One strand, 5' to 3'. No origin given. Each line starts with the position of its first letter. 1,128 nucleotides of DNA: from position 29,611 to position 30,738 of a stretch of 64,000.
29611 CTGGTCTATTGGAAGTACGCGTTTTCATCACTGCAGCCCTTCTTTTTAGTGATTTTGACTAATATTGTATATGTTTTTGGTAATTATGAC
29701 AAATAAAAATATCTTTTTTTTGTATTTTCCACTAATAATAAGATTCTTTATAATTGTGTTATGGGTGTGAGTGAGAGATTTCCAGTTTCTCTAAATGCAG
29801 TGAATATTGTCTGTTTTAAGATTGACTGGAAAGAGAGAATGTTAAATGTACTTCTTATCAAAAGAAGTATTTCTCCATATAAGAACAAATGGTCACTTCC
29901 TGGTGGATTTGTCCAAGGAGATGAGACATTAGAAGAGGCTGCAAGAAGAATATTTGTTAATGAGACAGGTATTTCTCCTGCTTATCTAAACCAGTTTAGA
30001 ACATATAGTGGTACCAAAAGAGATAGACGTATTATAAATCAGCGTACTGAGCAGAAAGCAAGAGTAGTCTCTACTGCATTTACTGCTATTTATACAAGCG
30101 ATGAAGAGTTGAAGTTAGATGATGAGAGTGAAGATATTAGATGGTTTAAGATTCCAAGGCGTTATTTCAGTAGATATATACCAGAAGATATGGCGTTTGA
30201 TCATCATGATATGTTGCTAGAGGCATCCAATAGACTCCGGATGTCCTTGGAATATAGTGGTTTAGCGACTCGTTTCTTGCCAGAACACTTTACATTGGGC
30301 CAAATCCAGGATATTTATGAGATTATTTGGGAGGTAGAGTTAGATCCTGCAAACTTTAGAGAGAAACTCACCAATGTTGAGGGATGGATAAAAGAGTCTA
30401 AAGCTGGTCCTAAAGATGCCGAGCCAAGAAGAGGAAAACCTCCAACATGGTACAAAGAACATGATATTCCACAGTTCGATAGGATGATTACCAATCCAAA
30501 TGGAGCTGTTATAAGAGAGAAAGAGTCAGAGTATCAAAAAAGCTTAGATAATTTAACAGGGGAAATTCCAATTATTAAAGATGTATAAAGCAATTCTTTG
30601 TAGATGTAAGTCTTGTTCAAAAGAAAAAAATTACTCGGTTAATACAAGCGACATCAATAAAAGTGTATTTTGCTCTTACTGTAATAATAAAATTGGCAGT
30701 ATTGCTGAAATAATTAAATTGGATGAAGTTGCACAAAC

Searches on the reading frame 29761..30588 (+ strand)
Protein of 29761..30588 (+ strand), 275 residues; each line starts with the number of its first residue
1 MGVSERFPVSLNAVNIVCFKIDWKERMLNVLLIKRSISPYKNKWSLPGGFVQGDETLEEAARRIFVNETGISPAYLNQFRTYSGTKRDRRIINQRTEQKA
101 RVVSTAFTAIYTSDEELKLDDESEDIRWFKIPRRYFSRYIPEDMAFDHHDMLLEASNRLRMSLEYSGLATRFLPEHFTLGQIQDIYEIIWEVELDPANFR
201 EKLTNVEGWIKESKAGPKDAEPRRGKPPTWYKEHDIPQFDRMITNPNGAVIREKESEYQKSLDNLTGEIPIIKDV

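Call 3: search_protein_families(library=pfam, proteins=[window:29761-30588:+], max_evalue=0.1)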
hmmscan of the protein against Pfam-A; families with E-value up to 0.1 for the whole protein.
window:29761-30588:+ (275 aa): 3 families
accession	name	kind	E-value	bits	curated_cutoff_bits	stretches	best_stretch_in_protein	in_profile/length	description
PF00293.34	NUDIX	-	5.7e-17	62.4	21.1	1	15-131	5-115/134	NUDIX domain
PF21906.2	NrtR_WHD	-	2.2e-10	41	27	1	171-213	3-44/61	NrtR DNA-binding winged helix domain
PF19368.5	AraR_C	-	0.0053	17.4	23.8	1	165-214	1-50/82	AraR C-terminal winged HTH domain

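Call 4: search_protein_families(library=padloc, proteins=[window:29761-30588:+], max_evalue=0.1)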
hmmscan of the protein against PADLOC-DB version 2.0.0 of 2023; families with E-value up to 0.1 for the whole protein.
window:29761-30588:+ (275 aa): 1 family
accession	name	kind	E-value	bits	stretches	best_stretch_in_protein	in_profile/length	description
PDLC04899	PDC-S07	-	0.00034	18.3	1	28-85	18-76/135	-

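Call 5: search_protein_families(library=ncbifam, proteins=[window:29761-30588:+], max_evalue=0.01)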
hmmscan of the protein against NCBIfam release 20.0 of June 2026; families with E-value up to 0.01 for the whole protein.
window:29761-30588:+ (275 aa): 15 families
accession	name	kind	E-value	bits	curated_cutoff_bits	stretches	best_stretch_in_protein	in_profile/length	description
NF050029.2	TransRepNtr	equivalog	5.8e-30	104.5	400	1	6-206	16-203/245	ADPR responsive transcriptional repressor NtrR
NF003787.0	PRK05379.1-4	equivalog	1.9e-08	33.6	449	1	29-151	220-338/346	bifunctional nicotinamide-nucleotide adenylyltransferase/Nudix hydroxylase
NF003785.0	PRK05379.1-1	equivalog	2e-07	30.6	418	1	30-151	216-335/347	bifunctional nicotinamide-nucleotide adenylyltransferase/Nudix hydroxylase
NF003788.0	PRK05379.1-5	equivalog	3.8e-07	29.7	354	1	29-132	225-327/351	bifunctional nicotinamide-nucleotide adenylyltransferase/Nudix hydroxylase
NF011963.0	PRK15434.1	subfamily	1.6e-05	24.7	146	1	24-73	25-74/159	GDP-mannose mannosyl hydrolase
NF003786.0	PRK05379.1-2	equivalog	2.3e-05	23.8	397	1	30-117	231-315/354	bifunctional nicotinamide-nucleotide adenylyltransferase/Nudix hydroxylase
NF008044.0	PRK10776.1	equivalog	5.8e-05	23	148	1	40-91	29-80/130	8-oxo-dGTP diphosphatase MutT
NF003791.0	PRK05379.2-3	equivalog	9.1e-05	21.8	409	1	29-149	214-329/340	bifunctional nicotinamide-nucleotide adenylyltransferase/Nudix hydroxylase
NF003790.0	PRK05379.2-2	equivalog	0.00013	21.2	403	1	29-112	229-308/354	bifunctional nicotinamide mononucleotide adenylyltransferase/ADP-ribose pyrophosphatase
NF012016.0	PRK15472.1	equivalog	0.00017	21.3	95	1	16-130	6-118/141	nucleoside triphosphatase NudI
NF006530.0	PRK08999.1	equivalog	0.00042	19.5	245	1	29-83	19-74/315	Nudix family hydrolase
TIGR00586.1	mutt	equivalog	0.0025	17.8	97.9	1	39-81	29-71/129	8-oxo-dGTP diphosphatase MutT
NF001938.0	PRK00714.1-5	equivalog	0.0029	17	116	1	40-75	43-78/172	RNA pyrophosphohydrolase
NF001937.0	PRK00714.1-4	equivalog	0.0037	16.9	139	0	41-81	30-70/161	RNA pyrophosphohydrolase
NF006961.0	PRK09438.1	equivalog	0.007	15.8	103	0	28-72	20-62/151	dihydroneopterin triphosphate diphosphatase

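Call 15: find_homologous_proteins(query=window:29761-30585:+, max_evalue=0.00001)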
Query window:29761-30585:+ (275 aa): 646 proteins with E <= 0.00001 among 1130 candidates; the best 120 are listed.
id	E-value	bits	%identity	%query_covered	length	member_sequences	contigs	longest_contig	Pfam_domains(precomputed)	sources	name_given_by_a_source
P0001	3.0e-170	583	91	99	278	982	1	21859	PF21906.3,PF00293.35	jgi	jgi:8-oxo-dGTP diphosphatase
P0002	1.3e-166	571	91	98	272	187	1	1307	PF21906.3,PF00293.35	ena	-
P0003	1.4e-163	561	88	99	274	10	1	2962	PF21906.3,PF00293.35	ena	-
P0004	2.1e-162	557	88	99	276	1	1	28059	PF21906.3,PF00293.35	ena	-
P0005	5.2e-162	556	87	99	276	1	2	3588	PF21906.3,PF00293.35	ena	-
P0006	4.6e-160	549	85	99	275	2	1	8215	PF21906.3,PF00293.35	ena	-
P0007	4.6e-160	549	85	100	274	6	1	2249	PF21906.3,PF00293.35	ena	-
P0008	1.0e-159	548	85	100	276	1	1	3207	PF21906.3,PF00293.35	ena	-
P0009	1.2e-159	548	85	100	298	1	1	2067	PF21906.3,PF00293.35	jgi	jgi:8-oxo-dGTP diphosphatase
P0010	2.3e-159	547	85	99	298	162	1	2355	PF21906.3,PF00293.35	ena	-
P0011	2.3e-159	547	84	100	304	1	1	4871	PF21906.3,PF00293.35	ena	-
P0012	7.2e-159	545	85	99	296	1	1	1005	PF21906.3,PF00293.35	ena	-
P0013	3.9e-158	543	84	99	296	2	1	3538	PF21906.3,PF00293.35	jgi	jgi:8-oxo-dGTP diphosphatase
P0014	3.3e-157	540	84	99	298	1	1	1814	PF21906.3,PF00293.35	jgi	jgi:8-oxo-dGTP diphosphatase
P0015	1.8e-156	537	83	99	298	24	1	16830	PF21906.3,PF00293.35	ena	-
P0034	5.5e-154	529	82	99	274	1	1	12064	PF21906.3,PF00293.35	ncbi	-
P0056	9.5e-137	473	76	99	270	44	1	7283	PF21906.3,PF00293.35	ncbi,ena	-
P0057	2.9e-133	461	75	98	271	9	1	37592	PF21906.3,PF00293.35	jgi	jgi:8-oxo-dGTP diphosphatase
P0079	2.5e-116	406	66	99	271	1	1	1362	PF21906.3,PF00293.35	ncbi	-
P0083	9.9e-106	371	61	97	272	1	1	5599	PF21906.3,PF00293.35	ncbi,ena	-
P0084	2.0e-104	367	86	67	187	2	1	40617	PF21906.3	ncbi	-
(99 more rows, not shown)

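Call 19: find_encoding_contigs(protein=window:29761-30588:+, flank=10000, max_places=6)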
Protein window:29761-30588:+ (275 aa): no gene with exactly this product is on record in the collection.

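Call 20: find_encoding_contigs(protein=P0001, flank=8000, max_places=8)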
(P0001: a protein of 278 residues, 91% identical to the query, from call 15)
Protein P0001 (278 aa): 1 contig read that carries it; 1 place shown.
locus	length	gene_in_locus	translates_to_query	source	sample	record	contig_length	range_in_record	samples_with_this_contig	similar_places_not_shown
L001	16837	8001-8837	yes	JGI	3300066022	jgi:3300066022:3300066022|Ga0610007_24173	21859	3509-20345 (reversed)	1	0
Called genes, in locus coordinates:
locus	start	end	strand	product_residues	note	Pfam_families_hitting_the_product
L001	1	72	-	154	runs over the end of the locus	-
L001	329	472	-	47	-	-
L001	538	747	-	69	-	-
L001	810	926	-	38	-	-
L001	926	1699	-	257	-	-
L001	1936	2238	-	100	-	-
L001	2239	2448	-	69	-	-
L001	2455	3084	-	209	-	-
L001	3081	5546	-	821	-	-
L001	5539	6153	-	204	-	PF13472:Lipase_GDSL_2 (weak)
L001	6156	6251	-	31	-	-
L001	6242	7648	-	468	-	-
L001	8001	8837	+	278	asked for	PF00293:NUDIX, PF21906:WHD_NrtR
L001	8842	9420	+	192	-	PF14487:DarT (weak)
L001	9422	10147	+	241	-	PF22397:NADAR-DarT1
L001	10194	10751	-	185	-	-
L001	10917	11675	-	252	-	PF12705:PDDEXK_1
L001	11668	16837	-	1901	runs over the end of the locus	PF00270:DEAD, PF27116:YjiV_N (weak), PF00271:Helicase_C (weak), PF09369:MZB (weak)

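Call 21: find_encoding_contigs(protein=P0057, flank=8000, max_places=8)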
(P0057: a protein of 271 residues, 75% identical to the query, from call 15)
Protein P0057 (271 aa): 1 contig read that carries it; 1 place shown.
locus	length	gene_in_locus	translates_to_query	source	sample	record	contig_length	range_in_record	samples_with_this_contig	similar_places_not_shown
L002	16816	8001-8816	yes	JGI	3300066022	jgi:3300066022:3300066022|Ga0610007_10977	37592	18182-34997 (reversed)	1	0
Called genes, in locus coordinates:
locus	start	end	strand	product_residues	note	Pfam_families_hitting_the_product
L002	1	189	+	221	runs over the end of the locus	-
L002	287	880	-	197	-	-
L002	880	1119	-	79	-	-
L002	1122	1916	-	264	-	-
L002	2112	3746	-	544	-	-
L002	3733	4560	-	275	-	PF03747:ADP_ribosyl_GH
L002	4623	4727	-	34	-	-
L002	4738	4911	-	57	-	-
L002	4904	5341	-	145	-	-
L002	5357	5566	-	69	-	-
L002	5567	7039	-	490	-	-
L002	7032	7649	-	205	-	PF13472:Lipase_GDSL_2 (weak)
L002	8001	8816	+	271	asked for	PF00293:NUDIX, PF21906:WHD_NrtR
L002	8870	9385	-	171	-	-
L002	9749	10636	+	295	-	-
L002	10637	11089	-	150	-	PF04343:DUF488, PF22751:DUF488-N3a (weak)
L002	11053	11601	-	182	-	PF04343:DUF488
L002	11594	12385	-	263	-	-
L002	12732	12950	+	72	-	-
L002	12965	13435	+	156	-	-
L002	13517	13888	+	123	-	-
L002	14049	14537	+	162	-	-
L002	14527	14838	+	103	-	-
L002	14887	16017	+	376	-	PF04326:SLFN_AlbA_2 (weak)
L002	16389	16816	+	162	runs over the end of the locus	-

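Call 32: search_protein_families(library=pfam, proteins=[L002:3733-4560:-, L002:5567-7039:-, L002:2112-3746:-], max_evalue=0.01)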
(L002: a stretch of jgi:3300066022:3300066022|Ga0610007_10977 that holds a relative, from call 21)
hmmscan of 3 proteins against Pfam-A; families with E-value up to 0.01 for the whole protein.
L002:3733-4560:- (275 aa): 1 family
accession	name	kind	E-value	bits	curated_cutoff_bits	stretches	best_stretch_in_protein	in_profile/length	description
PF03747.19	ADP_ribosyl_GH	-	2.1e-22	80.6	26.2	1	2-246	55-286/287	ADP-ribosylglycohydrolase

L002:5567-7039:- (490 aa): 1 family
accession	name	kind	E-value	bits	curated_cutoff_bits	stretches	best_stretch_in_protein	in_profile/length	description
PF00413.30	Peptidase_M10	-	3.9e-05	24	24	1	380-428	108-158/159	Matrixin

L002:2112-3746:- (544 aa): 0 families

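Call 35: find_related_loci(query=A2, collection=metagenome_contigs, flank=6000)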
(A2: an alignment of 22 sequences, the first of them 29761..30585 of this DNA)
Query A2 (275 aa) in metagenome_contigs; peptide patterns used: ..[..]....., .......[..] (x = any residue, [..] = any of these).
600 stretches matched a pattern (row limit reached: there are more); 559 encode a relative of the query (tblastn E <= 1e-3); the best 80 are kept; 80 distinct loci.
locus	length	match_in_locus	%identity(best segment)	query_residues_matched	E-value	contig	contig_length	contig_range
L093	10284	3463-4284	92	1-274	4e-177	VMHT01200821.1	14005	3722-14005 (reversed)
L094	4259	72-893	92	1-274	0e+0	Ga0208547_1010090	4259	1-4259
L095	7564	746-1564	92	1-273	4e-176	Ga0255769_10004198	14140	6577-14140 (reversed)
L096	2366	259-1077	91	1-273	0e+0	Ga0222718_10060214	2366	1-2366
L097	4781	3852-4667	91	1-272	3e-179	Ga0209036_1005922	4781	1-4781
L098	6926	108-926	90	1-273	5e-173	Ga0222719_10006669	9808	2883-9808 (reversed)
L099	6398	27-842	90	1-273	7e-170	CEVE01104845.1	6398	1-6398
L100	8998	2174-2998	87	1-275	3e-168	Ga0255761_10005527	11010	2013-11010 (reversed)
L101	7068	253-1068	90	1-272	8e-164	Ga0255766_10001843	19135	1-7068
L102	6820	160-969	86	1-270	2e-164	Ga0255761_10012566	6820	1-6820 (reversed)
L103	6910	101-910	85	1-270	5e-162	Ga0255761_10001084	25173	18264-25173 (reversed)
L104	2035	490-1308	80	1-273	4e-166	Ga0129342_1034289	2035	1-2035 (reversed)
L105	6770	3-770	86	18-273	2e-153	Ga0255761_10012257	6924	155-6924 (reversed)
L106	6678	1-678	92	47-272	2e-143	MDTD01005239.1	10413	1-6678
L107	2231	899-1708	72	1-274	6e-143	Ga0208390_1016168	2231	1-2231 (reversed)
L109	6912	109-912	70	1-272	3e-130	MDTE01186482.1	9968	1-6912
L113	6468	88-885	67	3-272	2e-125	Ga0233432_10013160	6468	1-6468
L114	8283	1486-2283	68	3-272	3e-124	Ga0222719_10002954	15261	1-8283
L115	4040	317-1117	66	3-273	6e-124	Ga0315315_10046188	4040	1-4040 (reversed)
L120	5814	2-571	73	79-272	9e-94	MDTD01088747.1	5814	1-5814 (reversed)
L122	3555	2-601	67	69-272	1e-91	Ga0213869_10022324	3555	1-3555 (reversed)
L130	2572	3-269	99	185-273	9e-55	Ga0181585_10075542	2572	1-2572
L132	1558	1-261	94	188-274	1e-53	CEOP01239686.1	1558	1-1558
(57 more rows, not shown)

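Call 39: list_cluster_members(proteins=[P0034, P0084, P0056, P0083, P0079, P0224, P0184])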
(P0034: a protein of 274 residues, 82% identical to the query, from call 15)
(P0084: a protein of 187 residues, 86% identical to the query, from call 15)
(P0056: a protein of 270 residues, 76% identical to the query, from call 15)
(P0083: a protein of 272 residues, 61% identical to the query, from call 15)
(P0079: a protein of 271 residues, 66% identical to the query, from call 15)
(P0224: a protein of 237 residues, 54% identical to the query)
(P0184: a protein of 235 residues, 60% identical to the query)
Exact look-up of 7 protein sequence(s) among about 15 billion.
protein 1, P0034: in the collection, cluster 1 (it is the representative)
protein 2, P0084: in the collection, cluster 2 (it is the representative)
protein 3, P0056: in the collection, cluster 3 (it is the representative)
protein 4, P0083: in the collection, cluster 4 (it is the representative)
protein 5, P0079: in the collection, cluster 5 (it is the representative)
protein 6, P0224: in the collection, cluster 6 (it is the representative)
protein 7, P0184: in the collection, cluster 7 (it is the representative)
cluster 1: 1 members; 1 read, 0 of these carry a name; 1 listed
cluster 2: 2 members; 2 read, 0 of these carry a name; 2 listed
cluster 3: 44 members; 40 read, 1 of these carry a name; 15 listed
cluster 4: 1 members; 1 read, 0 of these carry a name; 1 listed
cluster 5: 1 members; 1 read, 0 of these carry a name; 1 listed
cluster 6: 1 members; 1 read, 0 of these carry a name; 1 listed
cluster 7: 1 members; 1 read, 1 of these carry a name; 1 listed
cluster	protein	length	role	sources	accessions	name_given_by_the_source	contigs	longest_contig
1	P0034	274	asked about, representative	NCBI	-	-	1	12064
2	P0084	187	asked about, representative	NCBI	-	-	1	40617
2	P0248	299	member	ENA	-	-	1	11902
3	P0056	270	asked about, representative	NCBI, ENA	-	-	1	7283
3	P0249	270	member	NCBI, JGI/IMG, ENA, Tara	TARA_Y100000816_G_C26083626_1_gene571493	strand:+ start:43 stop:855 length:813 start_codon:yes stop_codon:yes gene_type:complete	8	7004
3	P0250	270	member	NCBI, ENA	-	-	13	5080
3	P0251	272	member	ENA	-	-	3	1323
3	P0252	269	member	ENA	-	-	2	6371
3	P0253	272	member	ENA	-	-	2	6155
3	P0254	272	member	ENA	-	-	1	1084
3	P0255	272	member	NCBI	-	-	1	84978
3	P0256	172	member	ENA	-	-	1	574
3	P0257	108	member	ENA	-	-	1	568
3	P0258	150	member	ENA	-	-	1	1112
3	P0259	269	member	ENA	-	-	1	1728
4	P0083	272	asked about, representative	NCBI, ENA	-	-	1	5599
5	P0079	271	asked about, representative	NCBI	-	-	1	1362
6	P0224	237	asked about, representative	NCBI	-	-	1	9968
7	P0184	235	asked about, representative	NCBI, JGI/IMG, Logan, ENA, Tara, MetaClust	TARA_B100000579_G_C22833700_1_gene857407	strand:- start:47 stop:754 length:708 start_codon:yes stop_codon:yes gene_type:complete | TARA_111_DCM_0.22-3_C22833700_1_gene857407 NOG87063 ""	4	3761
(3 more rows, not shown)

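Call 51: search_solved_structures(query=window:29761-30585:+, max_evalue=0.001, show_alignments=2)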
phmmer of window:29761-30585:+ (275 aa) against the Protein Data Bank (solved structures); distinct sequences matched with E-value up to 0.001: 12.
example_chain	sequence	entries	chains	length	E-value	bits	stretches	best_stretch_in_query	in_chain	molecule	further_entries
5bs6_A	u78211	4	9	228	2.1e-21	79.7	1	15-209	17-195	transcriptional regulator AraR | transcriptional factor AraR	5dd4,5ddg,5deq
3gz5_A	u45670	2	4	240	1.3e-16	64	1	7-210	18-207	MutT/nudix family protein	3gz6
2fml_A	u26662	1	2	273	6.6e-16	61.7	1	17-205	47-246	MutT/nudix family protein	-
3gz8_A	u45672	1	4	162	6.3e-11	45.3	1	7-161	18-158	MutT/nudix family protein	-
3cng_A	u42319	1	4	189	2.2e-07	33.7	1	22-72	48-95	NUDIX hydrolase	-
3i9x_A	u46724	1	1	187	7.3e-07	32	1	27-158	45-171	mutT/nudix family protein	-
2qjt_B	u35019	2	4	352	7.9e-07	31.9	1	29-151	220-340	Nicotinamide-nucleotide adenylyltransferase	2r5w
1rya_A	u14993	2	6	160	2.5e-06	30.2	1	29-130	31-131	GDP-mannose mannosyl hydrolase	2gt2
2gt4_A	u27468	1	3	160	2.6e-06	30.2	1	29-130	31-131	GDP-mannose mannosyl hydrolase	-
2i8t_A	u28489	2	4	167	4.9e-06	29.3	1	29-130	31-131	GDP-mannose mannosyl hydrolase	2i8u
2yyh_A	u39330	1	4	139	7.2e-05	25.5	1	20-90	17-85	8-OXO-dGTPase domain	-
3id9_A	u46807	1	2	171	0.00054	22.6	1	29-72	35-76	MutT/NUDIX family protein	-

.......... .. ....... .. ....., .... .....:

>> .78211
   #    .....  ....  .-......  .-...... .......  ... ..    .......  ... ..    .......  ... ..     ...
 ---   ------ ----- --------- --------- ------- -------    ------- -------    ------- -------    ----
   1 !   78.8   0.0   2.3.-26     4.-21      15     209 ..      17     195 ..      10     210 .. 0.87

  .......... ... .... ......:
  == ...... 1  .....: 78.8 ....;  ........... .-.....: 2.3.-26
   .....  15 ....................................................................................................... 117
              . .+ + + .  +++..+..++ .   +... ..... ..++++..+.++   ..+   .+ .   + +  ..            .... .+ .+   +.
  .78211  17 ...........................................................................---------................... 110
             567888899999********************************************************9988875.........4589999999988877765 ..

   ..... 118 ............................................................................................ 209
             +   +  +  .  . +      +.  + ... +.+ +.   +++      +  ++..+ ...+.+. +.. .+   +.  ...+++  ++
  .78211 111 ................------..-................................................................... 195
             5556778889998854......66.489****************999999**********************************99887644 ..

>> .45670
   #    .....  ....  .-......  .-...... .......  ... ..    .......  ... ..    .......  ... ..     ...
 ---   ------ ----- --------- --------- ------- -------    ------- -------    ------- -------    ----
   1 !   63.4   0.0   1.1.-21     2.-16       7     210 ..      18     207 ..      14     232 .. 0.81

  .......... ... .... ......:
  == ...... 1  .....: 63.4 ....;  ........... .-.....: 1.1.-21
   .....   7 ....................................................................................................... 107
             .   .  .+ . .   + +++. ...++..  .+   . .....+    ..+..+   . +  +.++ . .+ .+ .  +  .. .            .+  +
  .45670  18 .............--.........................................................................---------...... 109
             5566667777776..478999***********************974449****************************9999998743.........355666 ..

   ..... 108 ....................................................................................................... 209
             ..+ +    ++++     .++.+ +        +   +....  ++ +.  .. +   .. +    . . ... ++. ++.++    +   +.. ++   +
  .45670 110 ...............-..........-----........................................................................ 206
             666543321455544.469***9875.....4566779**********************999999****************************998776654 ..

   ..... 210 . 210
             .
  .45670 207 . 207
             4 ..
